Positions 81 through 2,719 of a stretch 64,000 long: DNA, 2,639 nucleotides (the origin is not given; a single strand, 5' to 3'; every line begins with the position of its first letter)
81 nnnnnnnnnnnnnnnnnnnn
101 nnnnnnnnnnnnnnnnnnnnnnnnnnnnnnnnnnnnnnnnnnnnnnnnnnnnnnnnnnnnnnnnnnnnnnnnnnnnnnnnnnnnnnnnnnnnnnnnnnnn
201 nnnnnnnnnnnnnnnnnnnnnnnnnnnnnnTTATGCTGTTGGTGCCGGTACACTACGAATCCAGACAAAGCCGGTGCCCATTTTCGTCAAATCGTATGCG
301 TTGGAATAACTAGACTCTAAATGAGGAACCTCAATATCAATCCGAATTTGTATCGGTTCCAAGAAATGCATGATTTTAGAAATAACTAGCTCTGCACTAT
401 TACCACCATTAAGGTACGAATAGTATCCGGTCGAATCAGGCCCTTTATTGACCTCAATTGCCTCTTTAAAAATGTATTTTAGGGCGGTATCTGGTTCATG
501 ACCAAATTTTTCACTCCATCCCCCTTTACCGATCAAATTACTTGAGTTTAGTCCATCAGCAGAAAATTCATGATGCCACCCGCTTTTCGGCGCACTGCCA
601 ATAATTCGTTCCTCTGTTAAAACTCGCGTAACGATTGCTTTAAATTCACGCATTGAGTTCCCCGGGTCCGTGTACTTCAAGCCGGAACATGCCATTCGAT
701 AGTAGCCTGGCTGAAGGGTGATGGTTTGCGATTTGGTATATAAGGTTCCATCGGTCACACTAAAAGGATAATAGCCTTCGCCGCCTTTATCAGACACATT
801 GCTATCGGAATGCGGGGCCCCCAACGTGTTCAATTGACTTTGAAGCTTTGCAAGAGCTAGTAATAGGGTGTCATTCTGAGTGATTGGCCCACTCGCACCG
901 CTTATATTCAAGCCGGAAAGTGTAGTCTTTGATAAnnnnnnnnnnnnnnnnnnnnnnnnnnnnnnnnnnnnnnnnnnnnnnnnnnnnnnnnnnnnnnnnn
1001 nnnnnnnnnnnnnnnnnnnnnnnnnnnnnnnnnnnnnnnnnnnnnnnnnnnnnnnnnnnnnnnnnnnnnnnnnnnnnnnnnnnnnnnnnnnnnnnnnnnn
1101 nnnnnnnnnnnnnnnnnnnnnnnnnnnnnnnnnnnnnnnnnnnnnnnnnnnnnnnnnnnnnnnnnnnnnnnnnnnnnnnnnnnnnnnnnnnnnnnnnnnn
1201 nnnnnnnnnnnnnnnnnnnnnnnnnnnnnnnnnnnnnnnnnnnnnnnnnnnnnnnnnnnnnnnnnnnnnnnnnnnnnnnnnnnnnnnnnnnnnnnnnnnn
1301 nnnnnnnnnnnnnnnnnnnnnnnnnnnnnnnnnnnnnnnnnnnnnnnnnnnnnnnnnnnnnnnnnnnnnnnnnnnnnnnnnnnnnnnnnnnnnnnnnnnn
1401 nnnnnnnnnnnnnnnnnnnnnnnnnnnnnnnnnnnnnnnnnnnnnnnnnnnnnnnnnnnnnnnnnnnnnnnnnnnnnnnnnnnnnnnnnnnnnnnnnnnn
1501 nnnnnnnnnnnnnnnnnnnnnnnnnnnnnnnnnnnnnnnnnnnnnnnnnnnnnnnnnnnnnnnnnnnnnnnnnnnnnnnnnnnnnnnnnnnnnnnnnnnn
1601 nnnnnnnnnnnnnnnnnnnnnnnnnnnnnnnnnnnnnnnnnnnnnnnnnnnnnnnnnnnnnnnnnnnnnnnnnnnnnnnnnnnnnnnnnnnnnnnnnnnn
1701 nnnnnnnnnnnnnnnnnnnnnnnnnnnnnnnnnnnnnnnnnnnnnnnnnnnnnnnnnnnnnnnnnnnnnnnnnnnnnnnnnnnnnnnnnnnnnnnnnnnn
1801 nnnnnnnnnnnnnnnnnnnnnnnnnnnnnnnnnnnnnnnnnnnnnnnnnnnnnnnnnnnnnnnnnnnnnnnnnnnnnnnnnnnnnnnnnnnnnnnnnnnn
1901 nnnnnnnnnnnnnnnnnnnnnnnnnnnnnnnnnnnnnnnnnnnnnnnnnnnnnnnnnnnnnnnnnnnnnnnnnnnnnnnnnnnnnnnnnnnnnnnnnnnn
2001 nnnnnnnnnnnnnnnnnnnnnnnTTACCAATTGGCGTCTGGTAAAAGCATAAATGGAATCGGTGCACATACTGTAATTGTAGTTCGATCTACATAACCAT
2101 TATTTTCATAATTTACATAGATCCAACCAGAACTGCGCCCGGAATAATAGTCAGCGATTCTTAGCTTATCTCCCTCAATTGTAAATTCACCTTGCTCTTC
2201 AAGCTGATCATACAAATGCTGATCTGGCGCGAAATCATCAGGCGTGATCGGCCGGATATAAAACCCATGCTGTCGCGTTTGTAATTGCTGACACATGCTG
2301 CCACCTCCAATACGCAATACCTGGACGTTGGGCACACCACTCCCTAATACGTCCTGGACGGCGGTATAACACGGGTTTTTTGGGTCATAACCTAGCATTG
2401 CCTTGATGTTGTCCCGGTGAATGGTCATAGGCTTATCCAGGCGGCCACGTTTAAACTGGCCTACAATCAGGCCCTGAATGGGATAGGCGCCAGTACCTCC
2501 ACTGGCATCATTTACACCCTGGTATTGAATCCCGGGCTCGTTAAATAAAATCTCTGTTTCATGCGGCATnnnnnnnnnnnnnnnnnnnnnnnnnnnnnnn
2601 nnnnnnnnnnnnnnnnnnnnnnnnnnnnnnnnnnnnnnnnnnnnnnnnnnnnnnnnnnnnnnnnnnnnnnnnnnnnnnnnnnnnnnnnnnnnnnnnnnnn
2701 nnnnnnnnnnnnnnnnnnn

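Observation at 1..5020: Five tandem cassettes fuse a tail-sheath-like N-terminal module to unrelated binding domains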

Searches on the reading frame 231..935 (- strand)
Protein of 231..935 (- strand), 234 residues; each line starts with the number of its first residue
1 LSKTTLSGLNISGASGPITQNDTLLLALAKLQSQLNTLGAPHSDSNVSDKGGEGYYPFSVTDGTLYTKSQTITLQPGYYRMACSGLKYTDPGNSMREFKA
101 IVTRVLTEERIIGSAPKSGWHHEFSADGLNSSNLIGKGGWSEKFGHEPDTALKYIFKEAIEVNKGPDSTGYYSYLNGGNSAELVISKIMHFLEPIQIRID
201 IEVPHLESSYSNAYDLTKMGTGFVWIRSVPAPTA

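Call 93: find_homologous_proteins(query=window:231-935:-, max_evalue=0.001)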
Query window:231-935:- (234 aa): 4 proteins with E <= 0.001 among 205 candidates.
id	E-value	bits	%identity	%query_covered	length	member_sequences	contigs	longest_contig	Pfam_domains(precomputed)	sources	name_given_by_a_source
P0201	6.7e-39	152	40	98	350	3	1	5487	PF01391.24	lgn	-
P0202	1.3e-35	141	42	97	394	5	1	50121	PF01391.24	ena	-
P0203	6.7e-34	136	39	97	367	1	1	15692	PF01391.24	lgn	-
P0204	7.3e-28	116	36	97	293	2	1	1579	-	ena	-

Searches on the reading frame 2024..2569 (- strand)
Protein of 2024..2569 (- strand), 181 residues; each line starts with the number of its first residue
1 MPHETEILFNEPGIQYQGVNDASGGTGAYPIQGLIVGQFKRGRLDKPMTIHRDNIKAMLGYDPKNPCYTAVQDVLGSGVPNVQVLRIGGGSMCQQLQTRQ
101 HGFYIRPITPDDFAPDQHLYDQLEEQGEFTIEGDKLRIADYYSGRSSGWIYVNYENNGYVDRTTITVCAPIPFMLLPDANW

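Call 4: search_protein_families(library=pfam, proteins=[window:2024-2569:-], max_evalue=1)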
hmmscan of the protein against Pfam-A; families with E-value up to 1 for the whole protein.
window:2024-2569:- (181 aa): 0 families

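Call 5: search_protein_families(library=phrogs, proteins=[window:2024-2569:-], max_evalue=0.1)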
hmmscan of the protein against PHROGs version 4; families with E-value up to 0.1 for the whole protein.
window:2024-2569:- (181 aa): 4 families
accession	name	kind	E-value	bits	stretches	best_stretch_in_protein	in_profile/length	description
phrog_14345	-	unknown function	4e-46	159.2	1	1-91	1-91/332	-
phrog_24956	-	unknown function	1.5e-30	107.4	1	3-88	3-88/279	-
phrog_5283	-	unknown function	2e-27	97.2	1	5-89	4-89/516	-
phrog_1036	-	tail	0.015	15.4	1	11-61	12-64/531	tail sheath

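Call 53: find_encoding_contigs(protein=window:2024-2569:-, flank=10000, max_places=5)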
Protein window:2024-2569:- (181 aa): 2 contigs read that carry it; 2 places shown.
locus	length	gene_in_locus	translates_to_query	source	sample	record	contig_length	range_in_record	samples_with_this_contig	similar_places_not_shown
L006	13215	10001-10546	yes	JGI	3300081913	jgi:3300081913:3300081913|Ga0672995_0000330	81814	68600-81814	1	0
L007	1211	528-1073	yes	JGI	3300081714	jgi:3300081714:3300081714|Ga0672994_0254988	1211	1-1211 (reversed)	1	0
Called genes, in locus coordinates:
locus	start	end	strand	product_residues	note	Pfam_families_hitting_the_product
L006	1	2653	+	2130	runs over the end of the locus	PF02384:N6_Mtase, PF00176:SNF2-rel_dom, PF04851:ResIII (weak), PF28555:Helicase_dom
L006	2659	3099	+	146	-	-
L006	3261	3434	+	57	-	-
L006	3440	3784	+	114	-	-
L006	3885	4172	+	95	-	-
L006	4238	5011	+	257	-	-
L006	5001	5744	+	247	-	-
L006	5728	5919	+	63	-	-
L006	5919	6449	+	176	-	-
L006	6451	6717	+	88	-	-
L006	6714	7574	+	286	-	PF01471:PG_binding_1 (faint), PF00182:Glyco_hydro_19 (weak)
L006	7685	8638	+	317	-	PF13306:LRR_5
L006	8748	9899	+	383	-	-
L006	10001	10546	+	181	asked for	-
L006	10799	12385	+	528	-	-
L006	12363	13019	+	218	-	-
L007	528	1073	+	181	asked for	-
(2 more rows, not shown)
